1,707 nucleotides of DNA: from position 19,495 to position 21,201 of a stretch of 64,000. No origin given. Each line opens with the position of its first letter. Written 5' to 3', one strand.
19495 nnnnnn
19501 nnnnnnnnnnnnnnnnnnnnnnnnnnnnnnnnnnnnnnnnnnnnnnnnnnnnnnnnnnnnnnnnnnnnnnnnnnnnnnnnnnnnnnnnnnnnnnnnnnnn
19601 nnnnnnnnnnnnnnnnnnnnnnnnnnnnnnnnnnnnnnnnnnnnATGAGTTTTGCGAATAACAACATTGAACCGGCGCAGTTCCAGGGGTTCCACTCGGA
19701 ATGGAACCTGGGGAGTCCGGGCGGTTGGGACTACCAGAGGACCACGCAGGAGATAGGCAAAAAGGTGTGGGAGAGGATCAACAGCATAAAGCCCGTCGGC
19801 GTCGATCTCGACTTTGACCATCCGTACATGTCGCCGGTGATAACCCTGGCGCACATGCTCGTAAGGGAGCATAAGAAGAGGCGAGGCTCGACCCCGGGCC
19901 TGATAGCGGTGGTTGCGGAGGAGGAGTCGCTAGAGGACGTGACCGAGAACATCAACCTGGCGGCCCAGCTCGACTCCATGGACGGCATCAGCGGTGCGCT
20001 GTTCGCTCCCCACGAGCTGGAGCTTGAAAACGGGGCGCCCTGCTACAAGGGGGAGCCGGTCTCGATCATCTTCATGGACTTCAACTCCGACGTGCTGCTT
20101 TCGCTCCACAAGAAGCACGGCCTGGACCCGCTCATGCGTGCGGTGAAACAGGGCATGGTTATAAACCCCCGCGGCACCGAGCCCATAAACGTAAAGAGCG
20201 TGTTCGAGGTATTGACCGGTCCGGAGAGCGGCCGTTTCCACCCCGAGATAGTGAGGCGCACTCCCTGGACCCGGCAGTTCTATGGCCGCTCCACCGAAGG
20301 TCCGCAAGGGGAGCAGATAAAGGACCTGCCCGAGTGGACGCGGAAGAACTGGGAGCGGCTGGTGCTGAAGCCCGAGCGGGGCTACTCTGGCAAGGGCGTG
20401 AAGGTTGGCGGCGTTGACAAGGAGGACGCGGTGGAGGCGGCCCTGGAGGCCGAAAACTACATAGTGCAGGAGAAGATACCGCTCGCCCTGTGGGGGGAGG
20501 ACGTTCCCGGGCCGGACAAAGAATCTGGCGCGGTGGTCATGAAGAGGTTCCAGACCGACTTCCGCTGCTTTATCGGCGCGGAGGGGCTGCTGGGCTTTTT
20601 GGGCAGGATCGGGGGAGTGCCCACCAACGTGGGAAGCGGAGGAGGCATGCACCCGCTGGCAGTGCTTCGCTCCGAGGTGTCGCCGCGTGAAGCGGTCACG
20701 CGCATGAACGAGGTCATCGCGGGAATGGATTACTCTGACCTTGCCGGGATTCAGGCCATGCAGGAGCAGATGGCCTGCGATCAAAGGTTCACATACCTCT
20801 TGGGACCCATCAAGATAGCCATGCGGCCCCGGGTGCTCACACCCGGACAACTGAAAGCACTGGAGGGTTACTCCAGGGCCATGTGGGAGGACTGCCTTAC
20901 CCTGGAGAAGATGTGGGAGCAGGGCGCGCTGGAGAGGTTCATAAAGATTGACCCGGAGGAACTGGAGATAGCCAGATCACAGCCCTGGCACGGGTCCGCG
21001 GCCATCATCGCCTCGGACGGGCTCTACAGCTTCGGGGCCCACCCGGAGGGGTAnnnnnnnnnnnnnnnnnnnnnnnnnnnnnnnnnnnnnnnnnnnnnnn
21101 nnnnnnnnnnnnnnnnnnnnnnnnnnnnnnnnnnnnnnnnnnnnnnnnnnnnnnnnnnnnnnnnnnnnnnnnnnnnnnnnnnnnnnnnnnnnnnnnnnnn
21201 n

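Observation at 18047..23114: Tight operon: DUF885 putative metallopeptidase - circularly permuted ATP-grasp ligase - SAM methyltransferase - two tandem kappa-GST/HCCA-isomerase-like DsbA paralogs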

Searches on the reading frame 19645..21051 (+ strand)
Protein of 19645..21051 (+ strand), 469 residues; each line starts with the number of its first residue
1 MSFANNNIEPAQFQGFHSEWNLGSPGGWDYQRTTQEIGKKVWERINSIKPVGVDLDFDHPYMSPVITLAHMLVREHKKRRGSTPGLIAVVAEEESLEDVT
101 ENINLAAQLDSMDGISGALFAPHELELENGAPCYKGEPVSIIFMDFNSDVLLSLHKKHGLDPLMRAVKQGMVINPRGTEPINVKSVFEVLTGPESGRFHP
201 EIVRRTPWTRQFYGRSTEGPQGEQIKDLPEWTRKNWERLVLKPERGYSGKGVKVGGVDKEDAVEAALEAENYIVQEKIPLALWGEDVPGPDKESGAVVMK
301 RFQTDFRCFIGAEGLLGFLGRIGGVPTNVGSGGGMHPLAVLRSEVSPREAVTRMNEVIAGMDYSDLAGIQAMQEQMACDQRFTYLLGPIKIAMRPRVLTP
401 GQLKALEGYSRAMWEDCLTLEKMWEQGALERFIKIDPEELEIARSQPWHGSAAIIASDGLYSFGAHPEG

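Call 3: search_protein_families(library=pfam, proteins=[window:19645-21051:+], max_evalue=0.01)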
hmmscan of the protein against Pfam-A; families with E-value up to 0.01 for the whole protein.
window:19645-21051:+ (469 aa): 0 families

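Call 4: search_protein_families(library=ncbifam, proteins=[window:19645-21051:+], max_evalue=0.01)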
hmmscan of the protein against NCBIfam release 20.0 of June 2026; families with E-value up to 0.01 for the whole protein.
window:19645-21051:+ (469 aa): 0 families

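Call 7: search_solved_structures(query=window:19645-21051:+, max_evalue=10, show_alignments=2)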
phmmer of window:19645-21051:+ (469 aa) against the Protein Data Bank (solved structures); distinct sequences matched with E-value up to 10: 0.

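Call 8: find_homologous_proteins(query=window:19645-21051:+, max_evalue=0.001)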
Query window:19645-21051:+ (469 aa): 1899 proteins with E <= 0.001 among 8000 candidates; the best 120 are listed.
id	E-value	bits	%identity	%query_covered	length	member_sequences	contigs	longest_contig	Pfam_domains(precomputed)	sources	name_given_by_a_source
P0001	0.0e+0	1086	100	100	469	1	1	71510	-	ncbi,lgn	-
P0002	3.2e-221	754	71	98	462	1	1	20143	-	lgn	-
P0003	7.6e-210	716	67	97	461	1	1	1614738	-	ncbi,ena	-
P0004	5.1e-209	713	67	97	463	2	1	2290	-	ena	-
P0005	2.2e-208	711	67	97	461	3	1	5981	-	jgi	jgi:hypothetical protein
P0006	3.6e-206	704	66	97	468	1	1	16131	-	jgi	jgi:hypothetical protein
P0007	6.2e-206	703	65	97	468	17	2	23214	-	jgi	-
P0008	1.9e-205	702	66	97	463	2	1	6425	-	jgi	jgi:hypothetical protein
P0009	2.8e-205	701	66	97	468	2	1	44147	-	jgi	-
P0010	2.9e-204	698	66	97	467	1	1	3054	-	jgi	-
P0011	4.4e-204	697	65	98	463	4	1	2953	-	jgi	-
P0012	4.8e-204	697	65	97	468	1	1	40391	-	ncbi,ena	-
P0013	5.7e-204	697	65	97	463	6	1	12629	-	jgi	-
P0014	6.7e-204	696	66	97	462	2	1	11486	-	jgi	-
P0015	1.2e-203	696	65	97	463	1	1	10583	-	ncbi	ncbi:MAG: hypothetical protein ABID54_12550 [Pseudomonadota bacterium]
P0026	5.6e-203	693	64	97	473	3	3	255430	-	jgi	-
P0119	6.1e-198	677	64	97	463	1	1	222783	-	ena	-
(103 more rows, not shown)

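Call 10: find_encoding_contigs(protein=P0003, flank=10000, max_places=3)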
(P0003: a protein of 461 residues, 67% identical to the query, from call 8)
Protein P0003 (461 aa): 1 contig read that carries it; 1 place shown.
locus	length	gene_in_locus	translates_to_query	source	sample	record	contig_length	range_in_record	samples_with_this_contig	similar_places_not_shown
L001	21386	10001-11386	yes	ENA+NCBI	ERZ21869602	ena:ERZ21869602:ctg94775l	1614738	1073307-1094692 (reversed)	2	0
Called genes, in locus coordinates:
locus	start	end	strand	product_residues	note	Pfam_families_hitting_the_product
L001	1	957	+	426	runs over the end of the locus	PF13546:DDE_5, PF01609:DDE_Tnp_1, PF04693:DDE_Tnp_2 (weak)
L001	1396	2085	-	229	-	-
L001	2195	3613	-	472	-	PF02310:B12-binding, PF04055:Radical_SAM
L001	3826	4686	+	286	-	PF23914:TPR_CcmH_CycH (faint), PF07719:TPR_2 (faint), PF13371:TPR_9 (faint), PF13428:TPR_14 (faint), PF13432:TPR_16 (faint), PF14559:TPR_19 (faint)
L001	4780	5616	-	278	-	PF00669:Flagellin_N, PF00700:Flagellin_C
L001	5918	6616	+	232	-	PF21349:RUBY_RBDX, PF09990:DUF2231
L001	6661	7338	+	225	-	PF03460:NIR_SIR_ferr, PF01077:NIR_SIR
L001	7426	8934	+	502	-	PF05960:DUF885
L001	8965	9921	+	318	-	-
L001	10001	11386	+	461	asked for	-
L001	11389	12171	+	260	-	PF01209:Ubie_methyltran (weak), PF13489:Methyltransf_23 (weak), PF13847:Methyltransf_31 (weak), PF08241:Methyltransf_11, PF13649:Methyltransf_25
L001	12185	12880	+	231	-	-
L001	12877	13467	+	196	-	PF01323:DSBA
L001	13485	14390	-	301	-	PF09976:TPR_21 (weak), PF13525:YfiO, PF13174:TPR_6 (weak), PF13424:TPR_12, PF13432:TPR_16, PF14559:TPR_19, PF13174:TPR_6 (weak), PF03734:YkuD, +6 more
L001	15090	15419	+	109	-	PF18505:DUF5619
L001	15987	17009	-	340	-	PF03706:LPG_synthase_TM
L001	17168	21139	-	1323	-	PF18884:TSP3_bac (weak), PF11617:Cu-binding_MopE (weak)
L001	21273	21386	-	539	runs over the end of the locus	PF11617:Cu-binding_MopE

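Call 12: find_encoding_contigs(protein=P0026, flank=8000, max_places=3)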
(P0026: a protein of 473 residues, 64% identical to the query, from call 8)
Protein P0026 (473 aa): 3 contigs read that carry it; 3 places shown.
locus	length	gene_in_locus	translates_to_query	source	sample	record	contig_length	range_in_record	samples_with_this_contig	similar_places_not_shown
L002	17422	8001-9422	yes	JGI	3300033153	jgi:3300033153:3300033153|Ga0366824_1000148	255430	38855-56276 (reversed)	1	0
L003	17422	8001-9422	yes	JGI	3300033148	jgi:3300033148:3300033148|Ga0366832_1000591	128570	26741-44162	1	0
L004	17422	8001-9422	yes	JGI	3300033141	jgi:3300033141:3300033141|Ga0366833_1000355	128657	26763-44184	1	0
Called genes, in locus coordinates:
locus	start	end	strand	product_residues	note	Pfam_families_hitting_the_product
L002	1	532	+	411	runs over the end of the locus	PF00005:ABC_tran, PF14524:Wzt_C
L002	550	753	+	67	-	-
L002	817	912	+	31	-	-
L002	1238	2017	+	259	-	PF11086:DUF2878 (weak)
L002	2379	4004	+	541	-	PF00474:SSF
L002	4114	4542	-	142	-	PF02580:Tyr_Deacylase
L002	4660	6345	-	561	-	-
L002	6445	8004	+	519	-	PF05960:DUF885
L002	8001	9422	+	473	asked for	-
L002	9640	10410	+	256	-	PF01209:Ubie_methyltran, PF13489:Methyltransf_23 (weak), PF13847:Methyltransf_31, PF08241:Methyltransf_11, PF13649:Methyltransf_25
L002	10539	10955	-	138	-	PF09413:DUF2007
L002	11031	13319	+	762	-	PF02065:Melibiase, PF17801:Melibiase_C (weak)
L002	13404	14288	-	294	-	PF01509:TruB_N, PF16198:TruB_C_2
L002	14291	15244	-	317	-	PF01368:DHH, PF02272:DHHA1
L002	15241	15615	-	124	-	PF02033:RBFA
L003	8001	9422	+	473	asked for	-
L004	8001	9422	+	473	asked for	-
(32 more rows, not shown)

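Call 13: find_encoding_contigs(protein=P0119, flank=8000, max_places=2)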
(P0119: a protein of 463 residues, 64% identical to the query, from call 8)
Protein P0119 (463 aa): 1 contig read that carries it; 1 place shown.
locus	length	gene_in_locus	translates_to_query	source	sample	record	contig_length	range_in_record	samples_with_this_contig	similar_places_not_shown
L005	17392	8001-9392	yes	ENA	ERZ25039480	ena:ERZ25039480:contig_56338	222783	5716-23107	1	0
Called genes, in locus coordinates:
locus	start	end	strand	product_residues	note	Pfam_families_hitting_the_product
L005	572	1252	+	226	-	PF00072:Response_reg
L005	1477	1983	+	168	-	PF25601:AAA_lid_14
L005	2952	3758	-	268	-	-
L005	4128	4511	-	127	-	-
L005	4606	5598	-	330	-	-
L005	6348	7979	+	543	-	PF05960:DUF885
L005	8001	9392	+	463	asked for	-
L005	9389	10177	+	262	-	PF13489:Methyltransf_23, PF13847:Methyltransf_31, PF08241:Methyltransf_11, PF13649:Methyltransf_25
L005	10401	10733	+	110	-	-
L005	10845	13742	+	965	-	PF00672:HAMP, PF00512:HisKA, PF02518:HATPase_c, PF00072:Response_reg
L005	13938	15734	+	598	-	PF02743:dCache_1, PF00672:HAMP, PF00512:HisKA, PF02518:HATPase_c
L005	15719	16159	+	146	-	PF00072:Response_reg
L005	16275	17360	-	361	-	PF00072:Response_reg, PF13487:HD_5, PF01966:HD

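Call 15: find_related_loci(query=A1, collection=genome_contigs, flank=8000)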
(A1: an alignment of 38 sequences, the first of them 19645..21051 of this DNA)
Query A1 (469 aa) in genome_contigs; peptide patterns used: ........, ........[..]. (x = any residue, [..] = any of these).
443 stretches matched a pattern; 375 encode a relative of the query (tblastn E <= 1e-3); the best 80 are kept; 80 distinct loci.
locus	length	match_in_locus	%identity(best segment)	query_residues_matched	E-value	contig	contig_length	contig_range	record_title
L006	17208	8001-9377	66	12-468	0e+0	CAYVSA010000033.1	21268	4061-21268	MAG TPA_asm: uncultured Pseudomonadota bacterium isolate binchicken_co275_205 genome assembly, contig: NODE_3155_length_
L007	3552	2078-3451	66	13-468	0e+0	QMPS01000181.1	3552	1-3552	MAG: Aquificota bacterium isolate B14_G1 B14_Guay1_scaffold_26590, whole genome shotgun sequence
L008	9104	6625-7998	66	13-468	0e+0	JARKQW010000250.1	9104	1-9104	MAG: Syntrophobacteraceae bacterium isolate Reactor_metabat.49_sub k141_878359, whole genome shotgun sequence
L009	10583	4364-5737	65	13-468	0e+0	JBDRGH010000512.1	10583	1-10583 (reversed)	MAG: Pseudomonadota bacterium isolate MEGAHIT-group-1.416 k141_1635642, whole genome shotgun sequence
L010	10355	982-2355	65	13-468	0e+0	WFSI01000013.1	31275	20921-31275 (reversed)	MAG: Aquificota bacterium isolate S016_37 k151_150383, whole genome shotgun sequence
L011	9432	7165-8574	64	1-468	0e+0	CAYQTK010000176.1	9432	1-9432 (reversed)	MAG TPA_asm: uncultured bacterium isolate SRP141376_co2_390 genome assembly, contig: NODE_13503_length_9432_cov_8.724539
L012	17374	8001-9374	67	13-468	0e+0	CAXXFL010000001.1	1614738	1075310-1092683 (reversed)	MAG: bacterium isolate 752fb81a-13fd-4ee9-82f2-ea19cd7f7e31 genome assembly, contig: contig_1, whole genome shotgun sequ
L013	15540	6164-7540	65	13-469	0e+0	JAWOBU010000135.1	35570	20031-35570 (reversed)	MAG: bacterium isolate BLK3-3.bin.239 k191_2323747, whole genome shotgun sequence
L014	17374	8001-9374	66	13-468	0e+0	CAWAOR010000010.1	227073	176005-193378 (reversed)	MAG: uncultured delta proteobacterium isolate MFD02979.bin.1.141 genome assembly, contig: contig_25487, whole genome sho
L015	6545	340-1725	64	9-468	0e+0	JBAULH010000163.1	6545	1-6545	MAG: Candidatus Deferrimicrobiaceae bacterium isolate MFD09314_ilm_asm_bin47 k127_479287, whole genome shotgun sequence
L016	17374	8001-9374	66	13-468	0e+0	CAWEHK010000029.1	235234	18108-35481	MAG: uncultured delta proteobacterium isolate MFD02979.bin.2.138 genome assembly, contig: contig_42971, whole genome sho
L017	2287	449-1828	65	12-469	0e+0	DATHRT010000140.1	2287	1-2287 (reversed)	MAG TPA_asm: Candidatus Limnocylindria bacterium isolate SMAG_U16032 k141_397382, whole genome shotgun sequence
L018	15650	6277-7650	66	13-468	0e+0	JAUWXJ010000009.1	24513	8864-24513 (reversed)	MAG: Desulfobacterales bacterium isolate CSMAG_2681 CSMAG_2681_k141_805738_length_24513_cov_7.6584, whole genome shotgun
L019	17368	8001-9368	66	12-465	0e+0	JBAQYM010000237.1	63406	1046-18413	MAG: Syntrophobacteraceae bacterium isolate MFD12011_ilm_asm_bin22 k127_124921, whole genome shotgun sequence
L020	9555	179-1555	65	13-469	0e+0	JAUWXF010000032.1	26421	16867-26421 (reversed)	MAG: Desulfobacterales bacterium isolate CSMAG_2677 CSMAG_2677_k127_3250559_length_26421_cov_911.6535, whole genome shot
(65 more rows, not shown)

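Call 26: predict_structure(alignment_id=A1)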
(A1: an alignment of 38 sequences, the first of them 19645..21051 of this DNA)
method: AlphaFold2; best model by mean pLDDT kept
length: 469 residues; sequences in the alignment: 38
mean_pLDDT: 87.3   pTM: 0.86
mean pLDDT of the five models: 87.3, 86.4, 84.3, 83.5, 81.6
residues with pLDDT >= 90: 282; 70-90: 146; 50-70: 30; < 50: 11
segments of 3 or more residues with pLDDT < 50: 1-10
pLDDT, mean of each block of 10 residues (from residue 1): 32 81 75 94 97 95 91 94 94 79 92 96 94 95 87 91 91 68 81 94 93 95 96 95 73 83 92 88 88 94 88 90 74 84 93 97 97 93 73 94 92 92 90 82 82 86 78
secondary structure, 60 per line:
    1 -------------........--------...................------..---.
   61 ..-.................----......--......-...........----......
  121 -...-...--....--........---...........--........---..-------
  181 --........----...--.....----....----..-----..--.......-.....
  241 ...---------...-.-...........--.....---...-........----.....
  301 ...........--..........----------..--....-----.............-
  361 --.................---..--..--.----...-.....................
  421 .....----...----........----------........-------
elements in order: E14-21 H30-48 H64-80 E85-90 H93-98 H100-110 E115-120 E126-128 E131-134 E137-144 H148-158 H161-168 H183-190 H200-204 E209-212 H228-234 E239-243 E253-255 H259-269 E272-276 E284-291 E296-311 E314-323 E338-341 H347-359 H363-379 E396-398 H400-425 H437-444 E455-462

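Call 28: fold_search(model_id=the predicted structure, library=pdb)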
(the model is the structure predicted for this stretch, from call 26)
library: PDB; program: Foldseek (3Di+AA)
matches with E <= 10: 817; with E <= 0.001: 24
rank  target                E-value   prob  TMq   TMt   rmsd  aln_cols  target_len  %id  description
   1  3kal_A                1.1e-07  1.00  0.37  0.37   8.6       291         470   14  Structure of homoglutathione synthetase from Glycine max in closed conformation with homoglutathione, ADP, a sulfate i (released 2009-12-22)
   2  3kaj_B                3.9e-07  1.00  0.40  0.42  10.3       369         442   13  Apoenzyme structure of homoglutathione synthetase from Glycine max in open conformation (released 2009-12-22)
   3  2hgs                  2.7e-06  1.00  0.35  0.35   7.7       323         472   13  HUMAN GLUTATHIONE SYNTHETASE (released 1999-06-22)
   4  5oeu_A                3.3e-06  1.00  0.42  0.43   6.6       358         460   16  The structure of a glutathione synthetase like-effector (GSS22) from Globodera pallida in ADP-bound closed conformatio (released 2018-04-25)
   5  8fbz_A                3.9e-06  1.00  0.34  0.35   8.4       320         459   13  Crystal Structure of apo human Glutathione Synthetase Y270E (released 2024-05-08)
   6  1m0w_A                7.0e-06  1.00  0.43  0.42  10.7       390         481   10  Yeast Glutathione Synthase Bound to gamma-glutamyl-cysteine, AMP-PNP and 2 Magnesium Ions (released 2002-12-11)
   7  5oes_F                7.4e-06  1.00  0.45  0.47   7.6       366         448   13  The structure of a glutathione synthetase (StGSS1) from Solanum tuberosum in ADP and y-EC bound closed conformation. (released 2018-04-25)
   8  5oes_B                1.1e-05  1.00  0.44  0.46   8.1       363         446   13  The structure of a glutathione synthetase (StGSS1) from Solanum tuberosum in ADP and y-EC bound closed conformation. (released 2018-04-25)
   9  5oes_C                1.1e-05  1.00  0.43  0.45   8.1       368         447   13  The structure of a glutathione synthetase (StGSS1) from Solanum tuberosum in ADP and y-EC bound closed conformation. (released 2018-04-25)
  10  7uk6                  1.2e-05  1.00  0.34  0.40   7.1       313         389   15  Apo form of YjfC from Escherichia coli K-12 (released 2023-02-15)
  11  5oes_A                1.9e-05  1.00  0.44  0.46   8.1       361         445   14  The structure of a glutathione synthetase (StGSS1) from Solanum tuberosum in ADP and y-EC bound closed conformation. (released 2018-04-25)
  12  5oes_E                1.9e-05  1.00  0.44  0.45   8.1       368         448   14  The structure of a glutathione synthetase (StGSS1) from Solanum tuberosum in ADP and y-EC bound closed conformation. (released 2018-04-25)
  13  5oes_D                2.1e-05  1.00  0.44  0.46   7.6       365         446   13  The structure of a glutathione synthetase (StGSS1) from Solanum tuberosum in ADP and y-EC bound closed conformation. (released 2018-04-25)
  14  1m0t_B                2.9e-05  1.00  0.38  0.39  11.9       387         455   11  Yeast Glutathione Synthase (released 2002-12-11)
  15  1m0w_B                5.9e-05  1.00  0.42  0.41  10.9       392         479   10  Yeast Glutathione Synthase Bound to gamma-glutamyl-cysteine, AMP-PNP and 2 Magnesium Ions (released 2002-12-11)
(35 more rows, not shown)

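Call 30: search_solved_structures(query=A1, max_evalue=10, show_alignments=3)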
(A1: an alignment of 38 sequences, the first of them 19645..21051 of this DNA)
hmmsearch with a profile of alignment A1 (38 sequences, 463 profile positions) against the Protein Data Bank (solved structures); distinct sequences matched with E-value up to 10: 1.
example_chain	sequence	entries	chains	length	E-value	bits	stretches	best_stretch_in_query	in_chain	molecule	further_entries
7lgm_A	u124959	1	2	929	1.2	10.9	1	215-270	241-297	Cyanophycin synthase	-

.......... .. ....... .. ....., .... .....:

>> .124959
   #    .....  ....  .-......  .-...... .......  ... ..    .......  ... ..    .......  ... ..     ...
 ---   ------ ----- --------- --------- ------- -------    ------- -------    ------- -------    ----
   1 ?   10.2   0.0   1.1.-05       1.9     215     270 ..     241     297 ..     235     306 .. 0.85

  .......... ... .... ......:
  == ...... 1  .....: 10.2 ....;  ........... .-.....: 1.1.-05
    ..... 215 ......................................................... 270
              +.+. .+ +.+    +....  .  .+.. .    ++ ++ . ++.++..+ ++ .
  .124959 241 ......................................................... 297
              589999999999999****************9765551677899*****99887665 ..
